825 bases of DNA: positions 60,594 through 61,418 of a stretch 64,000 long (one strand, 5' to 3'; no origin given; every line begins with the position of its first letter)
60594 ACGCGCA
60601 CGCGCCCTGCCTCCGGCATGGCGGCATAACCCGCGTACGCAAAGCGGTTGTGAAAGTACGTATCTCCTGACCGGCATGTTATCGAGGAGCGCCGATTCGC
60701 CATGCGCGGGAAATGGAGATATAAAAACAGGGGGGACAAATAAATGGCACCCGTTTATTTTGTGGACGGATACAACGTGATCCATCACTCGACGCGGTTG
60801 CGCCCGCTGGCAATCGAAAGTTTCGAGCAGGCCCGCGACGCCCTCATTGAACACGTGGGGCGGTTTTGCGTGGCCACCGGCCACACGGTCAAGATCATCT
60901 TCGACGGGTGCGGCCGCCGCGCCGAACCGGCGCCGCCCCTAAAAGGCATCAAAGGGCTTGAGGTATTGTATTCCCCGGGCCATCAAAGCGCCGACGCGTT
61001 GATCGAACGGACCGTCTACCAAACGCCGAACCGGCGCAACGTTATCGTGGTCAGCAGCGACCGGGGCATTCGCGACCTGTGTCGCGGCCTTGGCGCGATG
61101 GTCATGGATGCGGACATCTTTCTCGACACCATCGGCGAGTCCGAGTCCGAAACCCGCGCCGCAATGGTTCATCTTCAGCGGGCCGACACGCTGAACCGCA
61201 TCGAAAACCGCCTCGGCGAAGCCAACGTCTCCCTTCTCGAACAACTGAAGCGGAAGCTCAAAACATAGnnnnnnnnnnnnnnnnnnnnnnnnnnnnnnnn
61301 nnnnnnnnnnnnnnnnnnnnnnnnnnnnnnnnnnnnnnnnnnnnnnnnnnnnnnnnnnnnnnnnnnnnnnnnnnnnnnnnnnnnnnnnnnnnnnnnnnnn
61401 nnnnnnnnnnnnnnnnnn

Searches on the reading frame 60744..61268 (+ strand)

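Call 61: search_protein_families(library=pfam, proteins=[window:60744-61268:+], max_evalue=0.001)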
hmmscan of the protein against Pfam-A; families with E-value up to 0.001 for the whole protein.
window:60744-61268:+ (174 aa): 1 family
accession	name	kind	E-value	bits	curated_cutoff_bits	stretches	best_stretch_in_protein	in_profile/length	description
PF05991.17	NYN_YacP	-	8.7e-28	97.8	24.6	1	6-169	2-165/166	YacP-like NYN domain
